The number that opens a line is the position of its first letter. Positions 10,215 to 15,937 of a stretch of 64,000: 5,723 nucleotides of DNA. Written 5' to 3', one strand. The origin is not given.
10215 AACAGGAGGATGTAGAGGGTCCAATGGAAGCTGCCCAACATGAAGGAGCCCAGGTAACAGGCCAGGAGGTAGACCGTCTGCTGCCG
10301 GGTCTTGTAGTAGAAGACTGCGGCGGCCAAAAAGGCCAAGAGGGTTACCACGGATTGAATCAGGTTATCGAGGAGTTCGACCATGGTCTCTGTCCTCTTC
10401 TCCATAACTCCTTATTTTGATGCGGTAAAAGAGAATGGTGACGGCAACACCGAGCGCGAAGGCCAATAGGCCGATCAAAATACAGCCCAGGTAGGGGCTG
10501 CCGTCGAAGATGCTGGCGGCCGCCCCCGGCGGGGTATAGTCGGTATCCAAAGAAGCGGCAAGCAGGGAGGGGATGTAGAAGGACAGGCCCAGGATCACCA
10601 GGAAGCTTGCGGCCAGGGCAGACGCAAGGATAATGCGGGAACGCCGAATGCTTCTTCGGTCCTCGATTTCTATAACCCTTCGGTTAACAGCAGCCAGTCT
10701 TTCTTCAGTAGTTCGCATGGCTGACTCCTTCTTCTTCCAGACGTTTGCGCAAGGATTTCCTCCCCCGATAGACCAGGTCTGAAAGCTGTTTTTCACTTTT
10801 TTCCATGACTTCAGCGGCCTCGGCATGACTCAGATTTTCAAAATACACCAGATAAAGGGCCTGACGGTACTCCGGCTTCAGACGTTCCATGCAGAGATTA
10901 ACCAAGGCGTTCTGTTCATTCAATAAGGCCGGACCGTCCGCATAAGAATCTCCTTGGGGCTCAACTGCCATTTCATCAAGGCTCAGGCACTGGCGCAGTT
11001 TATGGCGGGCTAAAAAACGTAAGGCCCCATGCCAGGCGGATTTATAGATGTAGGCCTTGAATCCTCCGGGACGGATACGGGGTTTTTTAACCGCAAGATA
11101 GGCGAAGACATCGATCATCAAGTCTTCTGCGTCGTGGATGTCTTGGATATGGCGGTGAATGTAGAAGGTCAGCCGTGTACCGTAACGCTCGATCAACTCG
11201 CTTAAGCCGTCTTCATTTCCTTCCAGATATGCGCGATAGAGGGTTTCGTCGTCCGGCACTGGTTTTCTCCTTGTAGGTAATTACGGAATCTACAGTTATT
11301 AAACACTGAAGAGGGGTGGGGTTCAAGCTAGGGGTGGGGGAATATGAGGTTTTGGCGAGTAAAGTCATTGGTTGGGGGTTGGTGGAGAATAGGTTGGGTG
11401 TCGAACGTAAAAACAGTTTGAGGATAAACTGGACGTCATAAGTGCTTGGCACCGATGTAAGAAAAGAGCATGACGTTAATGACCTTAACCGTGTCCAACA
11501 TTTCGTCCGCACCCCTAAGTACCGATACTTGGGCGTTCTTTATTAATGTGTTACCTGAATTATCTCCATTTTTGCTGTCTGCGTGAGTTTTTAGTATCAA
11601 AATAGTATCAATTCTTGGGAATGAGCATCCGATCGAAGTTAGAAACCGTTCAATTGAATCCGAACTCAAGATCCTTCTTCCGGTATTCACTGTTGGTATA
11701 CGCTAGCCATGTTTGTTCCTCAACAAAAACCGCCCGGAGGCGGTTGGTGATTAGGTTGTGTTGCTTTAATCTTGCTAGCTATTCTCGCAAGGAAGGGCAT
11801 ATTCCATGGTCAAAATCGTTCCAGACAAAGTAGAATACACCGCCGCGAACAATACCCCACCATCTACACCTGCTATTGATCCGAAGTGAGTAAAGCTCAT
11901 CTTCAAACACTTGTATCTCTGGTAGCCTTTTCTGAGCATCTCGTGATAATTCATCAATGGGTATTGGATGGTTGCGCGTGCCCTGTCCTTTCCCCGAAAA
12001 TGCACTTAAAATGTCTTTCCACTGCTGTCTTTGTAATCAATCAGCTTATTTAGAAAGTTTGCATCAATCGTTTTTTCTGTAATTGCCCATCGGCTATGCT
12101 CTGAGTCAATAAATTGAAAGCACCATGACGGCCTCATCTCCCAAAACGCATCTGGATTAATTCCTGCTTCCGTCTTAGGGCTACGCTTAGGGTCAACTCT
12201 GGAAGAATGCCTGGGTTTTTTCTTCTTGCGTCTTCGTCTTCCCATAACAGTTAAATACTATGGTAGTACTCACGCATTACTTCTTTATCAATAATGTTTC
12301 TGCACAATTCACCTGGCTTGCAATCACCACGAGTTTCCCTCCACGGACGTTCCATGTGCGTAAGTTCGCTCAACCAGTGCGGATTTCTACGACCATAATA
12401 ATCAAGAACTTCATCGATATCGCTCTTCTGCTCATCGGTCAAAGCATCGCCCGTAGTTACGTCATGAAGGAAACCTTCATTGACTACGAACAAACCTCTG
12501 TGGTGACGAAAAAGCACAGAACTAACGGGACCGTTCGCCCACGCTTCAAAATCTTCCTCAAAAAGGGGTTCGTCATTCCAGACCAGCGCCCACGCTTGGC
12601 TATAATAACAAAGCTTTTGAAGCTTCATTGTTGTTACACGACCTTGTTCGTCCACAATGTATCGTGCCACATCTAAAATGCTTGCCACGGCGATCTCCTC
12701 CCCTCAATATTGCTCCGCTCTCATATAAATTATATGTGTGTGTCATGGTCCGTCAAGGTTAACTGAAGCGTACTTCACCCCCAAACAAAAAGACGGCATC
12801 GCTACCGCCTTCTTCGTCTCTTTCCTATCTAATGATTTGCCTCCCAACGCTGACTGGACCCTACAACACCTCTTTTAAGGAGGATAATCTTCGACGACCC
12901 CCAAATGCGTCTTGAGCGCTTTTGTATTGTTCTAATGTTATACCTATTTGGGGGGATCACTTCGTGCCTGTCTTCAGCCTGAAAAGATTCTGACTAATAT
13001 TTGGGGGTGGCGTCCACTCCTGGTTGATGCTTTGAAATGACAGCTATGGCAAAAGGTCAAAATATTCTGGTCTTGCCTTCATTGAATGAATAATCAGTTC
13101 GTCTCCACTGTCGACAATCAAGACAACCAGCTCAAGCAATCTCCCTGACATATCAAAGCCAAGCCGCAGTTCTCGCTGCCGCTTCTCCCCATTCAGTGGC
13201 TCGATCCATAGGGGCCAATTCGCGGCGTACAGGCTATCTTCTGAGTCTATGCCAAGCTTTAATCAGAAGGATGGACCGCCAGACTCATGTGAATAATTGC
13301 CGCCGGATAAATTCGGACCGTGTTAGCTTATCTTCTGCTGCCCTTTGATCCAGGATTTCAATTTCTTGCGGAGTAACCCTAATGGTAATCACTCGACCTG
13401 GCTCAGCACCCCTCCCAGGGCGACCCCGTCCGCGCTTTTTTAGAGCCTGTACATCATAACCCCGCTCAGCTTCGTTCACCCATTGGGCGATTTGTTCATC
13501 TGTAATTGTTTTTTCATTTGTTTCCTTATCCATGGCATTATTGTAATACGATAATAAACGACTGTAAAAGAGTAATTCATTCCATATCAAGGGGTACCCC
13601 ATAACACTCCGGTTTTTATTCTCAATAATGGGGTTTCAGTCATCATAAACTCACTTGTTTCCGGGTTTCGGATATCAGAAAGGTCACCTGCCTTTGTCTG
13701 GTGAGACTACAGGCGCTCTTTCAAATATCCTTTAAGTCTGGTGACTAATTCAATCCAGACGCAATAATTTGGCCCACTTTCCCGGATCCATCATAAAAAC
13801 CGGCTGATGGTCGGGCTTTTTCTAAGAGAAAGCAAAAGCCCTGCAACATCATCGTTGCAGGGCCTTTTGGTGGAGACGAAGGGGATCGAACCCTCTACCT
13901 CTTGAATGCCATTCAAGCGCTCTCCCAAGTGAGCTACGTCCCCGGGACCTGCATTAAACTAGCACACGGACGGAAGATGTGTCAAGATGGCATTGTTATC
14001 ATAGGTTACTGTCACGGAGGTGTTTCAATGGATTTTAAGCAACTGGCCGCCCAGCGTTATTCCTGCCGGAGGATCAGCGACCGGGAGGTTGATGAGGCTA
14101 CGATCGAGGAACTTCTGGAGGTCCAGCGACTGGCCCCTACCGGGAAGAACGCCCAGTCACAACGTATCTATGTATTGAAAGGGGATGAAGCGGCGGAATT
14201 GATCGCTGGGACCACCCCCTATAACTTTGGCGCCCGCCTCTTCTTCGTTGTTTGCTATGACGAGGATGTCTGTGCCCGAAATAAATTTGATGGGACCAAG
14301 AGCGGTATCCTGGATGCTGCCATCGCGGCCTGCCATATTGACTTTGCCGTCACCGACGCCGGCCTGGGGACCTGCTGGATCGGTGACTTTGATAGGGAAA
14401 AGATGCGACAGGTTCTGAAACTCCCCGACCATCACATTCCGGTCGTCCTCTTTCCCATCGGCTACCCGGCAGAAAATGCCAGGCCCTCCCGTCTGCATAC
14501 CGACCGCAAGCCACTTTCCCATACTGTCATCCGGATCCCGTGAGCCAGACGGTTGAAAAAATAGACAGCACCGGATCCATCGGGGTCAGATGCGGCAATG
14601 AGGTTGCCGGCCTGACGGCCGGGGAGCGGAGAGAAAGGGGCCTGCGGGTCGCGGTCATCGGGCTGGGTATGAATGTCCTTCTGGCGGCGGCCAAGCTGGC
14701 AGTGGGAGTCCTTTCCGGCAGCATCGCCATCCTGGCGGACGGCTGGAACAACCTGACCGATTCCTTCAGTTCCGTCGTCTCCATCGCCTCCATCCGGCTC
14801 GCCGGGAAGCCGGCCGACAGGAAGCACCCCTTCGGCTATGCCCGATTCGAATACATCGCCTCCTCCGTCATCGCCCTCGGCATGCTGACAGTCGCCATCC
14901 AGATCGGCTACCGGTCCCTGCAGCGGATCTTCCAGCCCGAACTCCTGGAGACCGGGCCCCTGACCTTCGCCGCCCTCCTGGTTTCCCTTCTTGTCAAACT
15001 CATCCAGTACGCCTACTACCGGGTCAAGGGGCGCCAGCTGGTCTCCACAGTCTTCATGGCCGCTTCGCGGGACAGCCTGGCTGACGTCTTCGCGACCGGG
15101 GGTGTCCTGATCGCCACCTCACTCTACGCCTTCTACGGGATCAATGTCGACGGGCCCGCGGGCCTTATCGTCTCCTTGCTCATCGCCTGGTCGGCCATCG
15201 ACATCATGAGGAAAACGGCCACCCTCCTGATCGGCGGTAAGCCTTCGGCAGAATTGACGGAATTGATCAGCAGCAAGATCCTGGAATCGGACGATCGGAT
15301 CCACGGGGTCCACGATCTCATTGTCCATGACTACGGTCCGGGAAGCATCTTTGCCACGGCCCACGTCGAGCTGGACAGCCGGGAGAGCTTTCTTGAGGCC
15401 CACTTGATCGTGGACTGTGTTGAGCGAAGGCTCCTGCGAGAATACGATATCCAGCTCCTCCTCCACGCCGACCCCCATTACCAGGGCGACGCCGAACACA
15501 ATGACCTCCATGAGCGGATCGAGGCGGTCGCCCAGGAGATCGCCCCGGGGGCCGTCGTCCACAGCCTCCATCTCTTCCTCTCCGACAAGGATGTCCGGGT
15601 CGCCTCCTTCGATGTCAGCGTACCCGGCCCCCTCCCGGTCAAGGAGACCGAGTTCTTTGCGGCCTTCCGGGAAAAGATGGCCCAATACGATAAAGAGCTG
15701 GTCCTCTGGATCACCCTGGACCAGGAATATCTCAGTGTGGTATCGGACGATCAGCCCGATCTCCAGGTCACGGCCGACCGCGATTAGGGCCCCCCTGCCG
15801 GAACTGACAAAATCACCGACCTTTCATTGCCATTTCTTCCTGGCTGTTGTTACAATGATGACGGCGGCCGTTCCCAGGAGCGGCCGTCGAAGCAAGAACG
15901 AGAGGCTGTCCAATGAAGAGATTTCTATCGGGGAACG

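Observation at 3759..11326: ECF sigma / two-TM protein / polytopic protein / PrsW protease module physically coupled to a 1614-aa FG-GAP surface protein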

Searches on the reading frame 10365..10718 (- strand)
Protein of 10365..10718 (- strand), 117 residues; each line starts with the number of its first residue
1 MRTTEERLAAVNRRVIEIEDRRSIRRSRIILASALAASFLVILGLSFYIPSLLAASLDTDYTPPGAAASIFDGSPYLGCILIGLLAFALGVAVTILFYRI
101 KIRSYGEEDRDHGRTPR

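Call 4: search_protein_families(library=pfam, proteins=[window:10365-10718:-], max_evalue=0.1)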
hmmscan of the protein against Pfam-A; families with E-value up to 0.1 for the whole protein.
window:10365-10718:- (117 aa): 0 families

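Call 5: search_protein_families(library=ncbifam, proteins=[window:10365-10718:-], max_evalue=0.1)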
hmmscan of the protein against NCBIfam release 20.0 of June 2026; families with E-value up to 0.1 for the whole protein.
window:10365-10718:- (117 aa): 4 families
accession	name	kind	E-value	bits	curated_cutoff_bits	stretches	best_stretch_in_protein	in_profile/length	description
NF051435.1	ArfB_Rv0900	equivalog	0.04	14.3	40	1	84-109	11-36/50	channel accessory protein ArfB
NF045849.1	ICE_MMCAP2_0565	equivalog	0.072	12.8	40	0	69-111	8-50/80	Mbov_0395 family pilin-like conjugal transfer protein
NF051455.1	Rv0901_ArfC_N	equivalog_domain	0.084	12.9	32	0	84-97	7-20/31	channel accessory protein ArfC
NF047332.1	Chlamy_GarD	equivalog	0.09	12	100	0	35-96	197-253/302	inclusion membrane protein GarD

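Call 61: search_solved_structures(query=A5, max_evalue=10)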
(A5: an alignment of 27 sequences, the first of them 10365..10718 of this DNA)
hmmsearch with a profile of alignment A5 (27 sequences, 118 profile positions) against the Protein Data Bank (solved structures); distinct sequences matched with E-value up to 10: 12.
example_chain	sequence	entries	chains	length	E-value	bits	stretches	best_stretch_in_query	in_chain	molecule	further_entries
7vgi_A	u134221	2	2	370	0.32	14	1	77-106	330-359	Cell cycle control protein 50A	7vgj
6k7g_C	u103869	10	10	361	0.48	13.5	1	77-105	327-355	Cell cycle control protein 50A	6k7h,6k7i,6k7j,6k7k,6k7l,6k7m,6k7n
6lkn_C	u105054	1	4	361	0.48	13.5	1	77-105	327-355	Cell cycle control protein 50A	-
7bsp_C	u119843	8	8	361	0.48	13.5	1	77-105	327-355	CDC50A | Cell cycle control protein 50A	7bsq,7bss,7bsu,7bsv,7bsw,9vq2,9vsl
8ox4_B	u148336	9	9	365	0.49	13.4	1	77-105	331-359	Cell cycle control protein 50A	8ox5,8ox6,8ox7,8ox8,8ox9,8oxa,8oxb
8yvu_C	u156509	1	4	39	0.95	12.5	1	77-107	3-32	High affinity immunoglobulin epsilon receptor subunit gamma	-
8zgs_C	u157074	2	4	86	1.1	12.3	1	76-110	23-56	High affinity immunoglobulin epsilon receptor subunit gamma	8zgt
8j8i_A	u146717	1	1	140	1.3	12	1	77-109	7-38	T-cell surface glycoprotein CD3 zeta chain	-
2hac_A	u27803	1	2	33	1.4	12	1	76-104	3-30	T-cell surface glycoprotein CD3 zeta chain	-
8ywa_D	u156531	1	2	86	1.4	11.9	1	75-110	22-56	High affinity immunoglobulin epsilon receptor subunit gamma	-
3o7p_A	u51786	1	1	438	2.2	11.3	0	26-86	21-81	L-fucose-proton symporter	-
6iva_A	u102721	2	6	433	2.7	11.1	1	65-106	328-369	Oxaloacetate decarboxylase beta chain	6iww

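Call 79: search_protein_families(library=pfam, alignment_id=A5, max_evalue=0.01)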
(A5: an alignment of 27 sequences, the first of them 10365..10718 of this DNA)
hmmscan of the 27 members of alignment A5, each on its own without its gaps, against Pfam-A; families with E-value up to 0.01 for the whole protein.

A. member 1, window:10365-10718:- (117 aa): 0 families

B. families by the number of members that match (of 27 scanned): 21 families
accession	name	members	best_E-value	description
PF25587.1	Rv2743c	3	0.0025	Rv2743c family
PF07332.16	Phage_holin_3_6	2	0.00017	Putative Actinobacterial Holin-X, holin superfamily III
PF13786.12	DUF4179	2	0.0015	Domain of unknown function (DUF4179)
PF20990.2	DUF2207_C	2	0.005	Predicted membrane protein (DUF2207) C-terminal domain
PF13520.12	AA_permease_2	2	0.0068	Amino acid permease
PF14927.11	Neurensin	1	0.00038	Neurensin/Transmembrane protein 74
PF05739.25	SNARE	1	0.00048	SNARE domain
PF13491.11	FtsK_4TM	1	0.0013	4TM region of DNA translocase FtsK/SpoIIIE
PF11859.13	DUF3379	1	0.0017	Protein of unknown function (DUF3379)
PF17591.7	UL41A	1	0.002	Herpesvirus UL41A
PF04534.17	Herpes_UL56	1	0.0021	Herpesvirus UL56 protein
PF19545.4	DUF6069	1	0.0025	Family of unknown function (DUF6069)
PF13273.12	DUF4064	1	0.0025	Protein of unknown function (DUF4064)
PF19744.4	DUF6232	1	0.0032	Family of unknown function (DUF6232)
PF05084.19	GRA6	1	0.0041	Granule antigen protein (GRA6)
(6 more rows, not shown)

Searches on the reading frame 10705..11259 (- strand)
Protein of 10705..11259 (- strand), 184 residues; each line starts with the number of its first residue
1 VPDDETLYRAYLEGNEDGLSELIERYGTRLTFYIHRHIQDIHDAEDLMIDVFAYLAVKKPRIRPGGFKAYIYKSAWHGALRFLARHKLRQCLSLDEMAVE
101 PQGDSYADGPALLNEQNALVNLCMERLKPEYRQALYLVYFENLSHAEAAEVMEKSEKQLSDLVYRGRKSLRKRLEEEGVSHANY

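Call 4: search_protein_families(library=pfam, proteins=[window:10705-11259:-], max_evalue=0.1)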
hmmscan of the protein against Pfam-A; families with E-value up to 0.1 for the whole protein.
window:10705-11259:- (184 aa): 5 families
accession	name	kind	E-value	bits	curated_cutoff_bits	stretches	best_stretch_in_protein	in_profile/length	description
PF08281.18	Sigma70_r4_2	-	7.2e-12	45.2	25.7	1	122-170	6-54/54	Sigma-70, region 4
PF22233.2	PhyR_sigma-like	-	1.1e-07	32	27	1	125-163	2-40/50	Response regulator PhyR, sigma-like domain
PF04545.22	Sigma70_r4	-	3.8e-07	30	24.1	1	123-172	1-50/50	Sigma-70, region 4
PF04542.20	Sigma70_r2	-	4.5e-07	30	24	1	22-87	1-69/71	Sigma-70 region 2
PF02001.22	DUF134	-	0.099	13.7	27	0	133-174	41-82/98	Protein of unknown function DUF134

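Call 5: search_protein_families(library=ncbifam, proteins=[window:10705-11259:-], max_evalue=0.1)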
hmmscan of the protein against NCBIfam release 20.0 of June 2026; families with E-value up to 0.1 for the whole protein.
window:10705-11259:- (184 aa): 78 families (the best 25 are shown)
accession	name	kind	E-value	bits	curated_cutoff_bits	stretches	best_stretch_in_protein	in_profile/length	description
TIGR02937.1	sigma70-ECF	superfamily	1.4e-20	73.5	42.9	1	19-174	3-165/165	sigma-70 family RNA polymerase sigma factor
NF004113.0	PRK05602.1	equivalog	4.3e-20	72.2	208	1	3-180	31-207/211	RNA polymerase sigma factor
TIGR02950.1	SigM_subfam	subfamily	2.9e-18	66.2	147.95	1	19-174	2-158/159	RNA polymerase sigma factor, SigM family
TIGR02985.1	Sig70_bacteroi1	subfamily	4e-16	59.6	126.4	1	21-174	5-162/162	RNA polymerase sigma-70 factor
TIGR02952.1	Sig70_famx2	equivalog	7.3e-15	55.3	206.45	1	13-173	7-169/170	ECF subfamily RNA polymerase sigma factor, BldN family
NF007226.0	PRK09644.1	equivalog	1.8e-14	54.1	199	1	33-177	17-160/166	RNA polymerase sigma factor SigM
TIGR02989.1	Sig-70_gvs1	subfamily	1.2e-13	51.3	124.55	1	21-172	5-156/158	RNA polymerase sigma-70 factor, Rhodopirellula/Verrucomicrobium family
TIGR02983.1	SigE-fam_strep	subfamily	2.5e-13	50.2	141.55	1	16-177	5-161/162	SigE family RNA polymerase sigma factor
NF009168.0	PRK12515.1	subfamily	2.1e-12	46.9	236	1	3-181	8-186/189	RNA polymerase sigma factor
NF009166.1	PRK12513.1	equivalog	3.4e-12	46.5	206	1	3-179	8-191/193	RNA polymerase sigma factor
NF009172.0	PRK12519.1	subfamily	1.5e-11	44.2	222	1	2-172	14-187/194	RNA polymerase sigma factor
NF006930.0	PRK09415.1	subfamily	1.7e-11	44.3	198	1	12-177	11-178/179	RNA polymerase factor sigma C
NF009189.0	PRK12537.1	equivalog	6.5e-11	42.1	261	1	7-173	13-180/182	RNA polymerase sigma factor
NF008894.0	PRK11924.3-1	equivalog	1.1e-10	41.9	258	1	1-175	6-182/188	RNA polymerase sigma factor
NF009190.0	PRK12538.1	equivalog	2.4e-10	40.5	303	1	3-176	49-221/233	RNA polymerase sigma factor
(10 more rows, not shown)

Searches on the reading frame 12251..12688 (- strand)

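Call 40: search_protein_families(library=pfam, proteins=[window:12251-12688:-], max_evalue=0.001)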
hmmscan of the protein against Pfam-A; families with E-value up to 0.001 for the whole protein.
window:12251-12688:- (145 aa): 1 family
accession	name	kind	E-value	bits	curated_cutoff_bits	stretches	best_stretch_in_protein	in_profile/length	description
PF13274.11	SocA_Panacea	-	1.7e-16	61.6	25.7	1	23-116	1-112/113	Antitoxin SocA-like, Panacea domain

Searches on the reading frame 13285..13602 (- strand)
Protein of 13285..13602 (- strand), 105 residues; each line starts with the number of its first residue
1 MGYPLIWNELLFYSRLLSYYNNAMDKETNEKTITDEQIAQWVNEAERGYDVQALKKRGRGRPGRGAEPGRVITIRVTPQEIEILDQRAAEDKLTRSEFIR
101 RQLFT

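Call 40: search_protein_families(library=pfam, proteins=[window:13285-13602:-], max_evalue=0.001)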
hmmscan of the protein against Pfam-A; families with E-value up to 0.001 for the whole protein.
window:13285-13602:- (105 aa): 3 families
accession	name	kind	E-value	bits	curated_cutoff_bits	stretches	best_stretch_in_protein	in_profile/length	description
PF21983.2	NikA-like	-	2e-07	31.5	27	1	71-103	6-38/72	Mobilization protein NikA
PF01402.27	RHH_1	-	2.9e-05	24.3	20.5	1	72-101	2-31/39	Ribbon-helix-helix protein, copG family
PF19807.5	DUF6290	-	0.00092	19.8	27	0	71-104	3-36/72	Family of unknown function (DUF6290)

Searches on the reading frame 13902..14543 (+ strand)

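Call 40: search_protein_families(library=pfam, proteins=[window:13902-14543:+], max_evalue=0.001)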
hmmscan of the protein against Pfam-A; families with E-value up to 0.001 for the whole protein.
window:13902-14543:+ (213 aa): 2 families
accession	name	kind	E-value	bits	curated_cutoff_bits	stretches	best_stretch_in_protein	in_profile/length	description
PF00881.29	Nitroreductase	-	3.1e-21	76.7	23.5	2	50-98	2-49/167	Nitroreductase family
PF14512.11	TM1586_NiRdase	-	4.9e-08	33.3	27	0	146-207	91-147/215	Putative TM nitroreductase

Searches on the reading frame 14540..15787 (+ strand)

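Call 40: search_protein_families(library=pfam, proteins=[window:14540-15787:+], max_evalue=0.001)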
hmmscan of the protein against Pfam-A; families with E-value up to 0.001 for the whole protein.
window:14540-15787:+ (415 aa): 2 families
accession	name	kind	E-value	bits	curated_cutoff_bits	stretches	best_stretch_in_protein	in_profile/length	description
PF01545.26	Cation_efflux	-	5e-39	134.6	26.6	1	39-230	2-197/198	Cation efflux family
PF16916.11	ZT_dimer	-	8.5e-15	55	26.7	1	246-313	11-78/78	Dimerisation domain of Zinc Transporter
